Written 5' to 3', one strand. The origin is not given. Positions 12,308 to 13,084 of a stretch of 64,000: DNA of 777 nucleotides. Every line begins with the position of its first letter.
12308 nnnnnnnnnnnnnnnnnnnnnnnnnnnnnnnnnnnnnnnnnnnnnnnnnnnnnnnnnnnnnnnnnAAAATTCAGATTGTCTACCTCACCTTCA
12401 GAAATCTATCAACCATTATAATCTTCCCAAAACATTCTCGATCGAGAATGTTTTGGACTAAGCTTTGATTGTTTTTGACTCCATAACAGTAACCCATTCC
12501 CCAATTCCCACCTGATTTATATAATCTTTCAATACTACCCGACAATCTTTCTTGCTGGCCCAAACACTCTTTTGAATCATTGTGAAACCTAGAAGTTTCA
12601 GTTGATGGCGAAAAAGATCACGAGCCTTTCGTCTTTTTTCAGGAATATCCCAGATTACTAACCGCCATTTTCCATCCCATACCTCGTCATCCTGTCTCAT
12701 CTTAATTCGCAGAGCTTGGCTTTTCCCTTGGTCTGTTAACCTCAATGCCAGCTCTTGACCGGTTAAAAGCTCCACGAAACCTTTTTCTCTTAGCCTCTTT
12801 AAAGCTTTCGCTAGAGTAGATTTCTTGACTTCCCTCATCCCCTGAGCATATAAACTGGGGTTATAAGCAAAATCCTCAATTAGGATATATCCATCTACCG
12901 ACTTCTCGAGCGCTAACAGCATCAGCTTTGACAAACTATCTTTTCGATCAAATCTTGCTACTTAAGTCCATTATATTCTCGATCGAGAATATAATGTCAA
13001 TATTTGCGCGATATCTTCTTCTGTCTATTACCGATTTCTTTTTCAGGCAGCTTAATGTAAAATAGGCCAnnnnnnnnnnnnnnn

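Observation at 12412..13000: Minimal PaaX-like (wHTH + Cas2-like fold) regulator flanked by two perfect palindromes sharing the 16-bp core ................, wired to dprA and an HD-nucleotidase gene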

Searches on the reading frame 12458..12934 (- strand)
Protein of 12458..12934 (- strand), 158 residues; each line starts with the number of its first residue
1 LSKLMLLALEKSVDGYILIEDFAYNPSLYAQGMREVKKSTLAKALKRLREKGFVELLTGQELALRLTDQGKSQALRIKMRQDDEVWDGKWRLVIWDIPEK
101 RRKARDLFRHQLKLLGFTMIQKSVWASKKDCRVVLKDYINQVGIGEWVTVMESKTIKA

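Call 3: search_protein_families(library=pfam, proteins=[window:12458-12934:-], max_evalue=1)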
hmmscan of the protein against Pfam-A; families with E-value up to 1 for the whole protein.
window:12458-12934:- (158 aa): 11 families
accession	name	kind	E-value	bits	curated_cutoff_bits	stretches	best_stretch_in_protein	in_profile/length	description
PF20803.2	PaaX_M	-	7.6e-22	77.7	24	1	84-155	2-73/83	PaaX protein central Cas2-like domain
PF09827.14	CRISPR_Cas2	-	0.00017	22.1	23.8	1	90-126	2-35/74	CRISPR associated protein Cas2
PF03551.20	PadR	-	0.012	16.1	27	1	29-72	22-71/75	Transcriptional regulator PadR-like family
PF00392.27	GntR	-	0.047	13.8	27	1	35-59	35-59/64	Bacterial regulatory proteins, gntR family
PF12802.13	MarR_2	-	0.075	13.6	27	1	35-56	31-52/61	MarR family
PF01325.25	Fe_dep_repress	-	0.12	13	26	1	35-55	33-53/60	Iron dependent repressor, N-terminal DNA binding domain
PF01047.28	MarR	-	0.12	12.7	24.6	1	36-55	29-48/59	MarR family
PF21980.2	MksE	-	0.13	13.1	27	1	18-65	104-150/163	Condensin complex protein MksE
PF01978.25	TrmB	-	0.13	12.6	25.6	1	35-59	33-57/68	Sugar-specific transcriptional regulator TrmB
PF21863.2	HTH_67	-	0.16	12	27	1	29-83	186-233/268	Helix-turn-helix family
PF13463.12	HTH_27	-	0.17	12.6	22.2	1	36-70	30-68/68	Winged helix DNA-binding domain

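Call 14: search_protein_families(library=ncbifam, proteins=[window:12458-12934:-], max_evalue=0.01)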
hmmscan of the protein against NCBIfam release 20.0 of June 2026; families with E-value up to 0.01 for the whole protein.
window:12458-12934:- (158 aa): 3 families
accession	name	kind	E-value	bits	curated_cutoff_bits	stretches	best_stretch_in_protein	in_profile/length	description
TIGR02277.1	PaaX_trns_reg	equivalog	3.9e-09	36.5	264.55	1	39-142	35-140/279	phenylacetic acid degradation operon negative regulatory protein PaaX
TIGR01573.1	cas2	equivalog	2.2e-06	27.8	24.5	1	90-129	2-42/96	CRISPR-associated endonuclease Cas2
NF008273.0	PRK11050.1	equivalog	0.0087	15.7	153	0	36-80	66-108/156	manganese-binding transcriptional regulator MntR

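Call 15: find_homologous_proteins(query=window:12458-12934:-, max_evalue=0.001)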
Query window:12458-12934:- (158 aa): 1158 proteins with E <= 0.001 among 1234 candidates; the best 120 are listed.
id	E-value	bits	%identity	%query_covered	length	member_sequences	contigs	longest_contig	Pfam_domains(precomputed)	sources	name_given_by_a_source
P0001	1.2e-94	332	100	97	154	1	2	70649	PF20803.3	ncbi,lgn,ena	-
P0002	6.7e-63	229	67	97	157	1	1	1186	PF20803.3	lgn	-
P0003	4.6e-62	226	68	97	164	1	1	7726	PF20803.3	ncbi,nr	ncbi:MAG: hypothetical protein M1142_04865 [Patescibacteria group bacterium]|nr:hypothetical protein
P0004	5.4e-62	226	66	99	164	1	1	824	PF20803.3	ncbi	-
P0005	1.5e-61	224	66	99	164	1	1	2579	PF20803.3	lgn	-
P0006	3.1e-61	223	67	99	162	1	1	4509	PF20803.3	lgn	-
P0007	5.8e-61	222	66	99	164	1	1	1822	PF20803.3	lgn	-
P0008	5.9e-61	222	65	99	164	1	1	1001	PF20803.3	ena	-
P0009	1.4e-60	221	68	99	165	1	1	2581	PF20803.3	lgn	-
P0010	3.6e-60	220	66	97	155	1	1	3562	PF20803.3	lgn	-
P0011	6.1e-60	219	65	99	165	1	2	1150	PF20803.3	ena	-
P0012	2.3e-59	217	68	92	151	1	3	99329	PF20803.3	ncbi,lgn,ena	-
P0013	4.7e-59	216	64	99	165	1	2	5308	PF20803.3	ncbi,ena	-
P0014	9.0e-59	215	67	99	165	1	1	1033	PF20803.3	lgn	-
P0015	1.0e-58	215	63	99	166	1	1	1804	PF20803.3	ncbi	-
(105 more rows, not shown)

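Call 17: find_related_loci(query=A1, collection=genome_contigs, flank=4000)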
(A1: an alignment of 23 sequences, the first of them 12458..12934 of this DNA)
Query A1 (158 aa) in genome_contigs; peptide patterns used: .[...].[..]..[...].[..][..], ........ (x = any residue, [..] = any of these).
130 stretches matched a pattern; 84 encode a relative of the query (tblastn E <= 1e-3); the best 80 are kept; 79 distinct loci.
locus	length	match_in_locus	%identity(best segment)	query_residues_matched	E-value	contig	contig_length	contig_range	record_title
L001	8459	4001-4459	68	1-153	2e-67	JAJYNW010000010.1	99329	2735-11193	MAG: bacterium isolate DBS2-4.bin98 NODE_278_length_99329_cov_4.08251, whole genome shotgun sequence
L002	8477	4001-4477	62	1-156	1e-61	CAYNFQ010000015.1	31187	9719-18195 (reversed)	MAG TPA_asm: uncultured Gammaproteobacteria bacterium isolate binchicken_co110_279 genome assembly, contig: NODE_3260_le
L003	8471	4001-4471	62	1-156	2e-60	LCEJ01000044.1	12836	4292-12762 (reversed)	MAG: Candidatus Daviesbacteria bacterium GW2011_GWA2_42_7 UV41_C0044, whole genome shotgun sequence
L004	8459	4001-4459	60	1-157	5e-60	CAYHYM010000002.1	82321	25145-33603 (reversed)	MAG TPA_asm: uncultured Gammaproteobacteria bacterium isolate ERP119705_co17_338 genome assembly, contig: NODE_201_lengt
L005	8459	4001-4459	60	1-156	1e-59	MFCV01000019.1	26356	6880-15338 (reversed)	MAG: Candidatus Daviesbacteria bacterium RIFCSPHIGHO2_02_FULL_36_13 rifcsphigho2_02_scaffold_2637, whole genome shotgun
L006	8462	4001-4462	60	1-158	4e-59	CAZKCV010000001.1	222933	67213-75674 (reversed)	MAG TPA_asm: uncultured Gammaproteobacteria bacterium isolate binchicken_co251_142 genome assembly, contig: NODE_86_leng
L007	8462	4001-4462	61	1-157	8e-59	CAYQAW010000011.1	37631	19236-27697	MAG TPA_asm: uncultured Gammaproteobacteria bacterium isolate binchicken_co251_588 genome assembly, contig: NODE_1513_le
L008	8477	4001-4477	59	1-156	4e-57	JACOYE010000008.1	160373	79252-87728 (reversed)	MAG: Candidatus Microgenomates bacterium isolate NC_groundwater_171_Ag_S-0.1um_39_14 S4_GD2017_2_S1_scaffold_38, whole g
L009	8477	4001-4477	58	1-156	1e-56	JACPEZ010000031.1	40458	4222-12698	MAG: Candidatus Daviesbacteria bacterium isolate NC_groundwater_348_Ag_B-0.1um_41_18 GD18-4_B1_scaffold_641116, whole ge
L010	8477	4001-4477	58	1-156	5e-57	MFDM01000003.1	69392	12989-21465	MAG: Candidatus Daviesbacteria bacterium RIFCSPLOWO2_01_FULL_39_12 rifcsplowo2_01_scaffold_1173, whole genome shotgun se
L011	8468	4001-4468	57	1-156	1e-56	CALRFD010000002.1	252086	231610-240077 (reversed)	MAG: Patescibacteria group bacterium isolate Ike-100m-12 genome assembly, contig: Ike-100-c9, whole genome shotgun seque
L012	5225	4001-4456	60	1-156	1e-55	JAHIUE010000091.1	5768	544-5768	MAG: Patescibacteria group bacterium isolate MM_PC_MetaG.mb.24 MM_PC_MetaG.mb.24_k141_1727023, whole genome shotgun sequ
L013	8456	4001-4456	60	1-156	1e-55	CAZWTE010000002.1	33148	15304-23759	MAG TPA_asm: uncultured Gammaproteobacteria bacterium isolate binchicken_co144_909 genome assembly, contig: NODE_2776_le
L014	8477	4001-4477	57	2-157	5e-55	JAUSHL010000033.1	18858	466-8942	MAG: Candidatus Daviesbacteria bacterium isolate E14_metabat.bin.192 E14_k141_1538787, whole genome shotgun sequence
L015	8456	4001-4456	59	1-156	4e-55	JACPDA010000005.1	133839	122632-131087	MAG: Candidatus Daviesbacteria bacterium isolate NC_groundwater_297_Ag_B-0.1um_41_14 S7_GD2017_3_B1_scaffold_8, whole ge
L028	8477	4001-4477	55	1-156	7e-53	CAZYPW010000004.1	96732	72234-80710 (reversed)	MAG TPA_asm: uncultured Gammaproteobacteria bacterium isolate binchicken_co38_269 genome assembly, contig: NODE_565_leng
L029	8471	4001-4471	54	1-156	4e-52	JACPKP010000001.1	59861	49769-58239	MAG: Candidatus Daviesbacteria bacterium isolate NC_groundwater_498_Ag_S-0.1um_40_17 S35_SO-1_scaffold_42118, whole geno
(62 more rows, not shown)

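Call 30: predict_structure(alignment_id=A1)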
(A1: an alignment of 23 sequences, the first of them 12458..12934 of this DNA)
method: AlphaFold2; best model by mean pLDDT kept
length: 158 residues; sequences in the alignment: 23
mean_pLDDT: 67.9   pTM: 0.47
mean pLDDT of the five models: 67.9, 65.3, 64.9, 64.6, 63.2
residues with pLDDT >= 90: 13; 70-90: 57; 50-70: 58; < 50: 30
segments of 3 or more residues with pLDDT < 50: 1-18, 52-54, 59-61, 63-65
pLDDT, mean of each block of 10 residues (from residue 1): 45 47 60 59 56 50 49 58 71 90 86 86 87 83 88 75
secondary structure, 60 per line:
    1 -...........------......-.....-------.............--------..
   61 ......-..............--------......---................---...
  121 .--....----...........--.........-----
elements in order: H2-12 H19-24 H26-30 H38-50 H59-66 H68-81 E90-95 H99-114 E118-121 E124-127 H132-142 E148-153

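Call 32: search_protein_families(library=pfam, alignment_id=A2, max_evalue=0.00001)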
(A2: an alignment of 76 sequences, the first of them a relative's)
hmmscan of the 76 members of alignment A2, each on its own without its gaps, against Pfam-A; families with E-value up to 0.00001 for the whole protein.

A. member 1, L001:4577-5662:+ (361 aa): 2 families
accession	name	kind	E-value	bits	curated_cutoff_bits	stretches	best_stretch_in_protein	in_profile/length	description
PF02481.21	DNA_processg_A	-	5.5e-78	261.4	29.6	1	72-277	3-210/212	DNA recombination-mediator protein A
PF17782.7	DprA_WH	-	1e-09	38.7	22.9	1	301-354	6-59/61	DprA winged helix domain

B. families by the number of members that match (of 76 scanned): 50 families (the first 25 are shown)
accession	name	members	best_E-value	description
PF02481.21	DNA_processg_A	9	6.9e-80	DNA recombination-mediator protein A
PF01433.26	Peptidase_M1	8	8.5e-93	Peptidase family M1 domain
PF11838.14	ERAP1_C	8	2.5e-87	ERAP1-like C-terminal domain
PF17900.6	Peptidase_M1_N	8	6.8e-53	Peptidase M1 N-terminal domain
PF17782.7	DprA_WH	8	1.9e-11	DprA winged helix domain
PF08245.18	Mur_ligase_M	4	1.9e-40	Mur ligase middle domain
PF02875.26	Mur_ligase_C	4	2.7e-30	Mur ligase, glutamate ligase domain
PF02535.28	Zip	3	3.9e-43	ZIP Zinc transporter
PF04294.18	VanW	3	3.7e-07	VanW like protein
PF00579.31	tRNA-synt_1b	2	2.3e-38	tRNA synthetases class I (W and Y)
PF05635.17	23S_rRNA_IVP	2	7.5e-32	23S rRNA-intervening sequence protein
PF00892.27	EamA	2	9.6e-31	EamA-like transporter family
PF00156.33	Pribosyltran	2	2.5e-17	Phosphoribosyl transferase domain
PF00883.26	Peptidase_M17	1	1.3e-112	Cytosol aminopeptidase family, catalytic domain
PF00113.28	Enolase_C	1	1.6e-95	Enolase, C-terminal TIM barrel domain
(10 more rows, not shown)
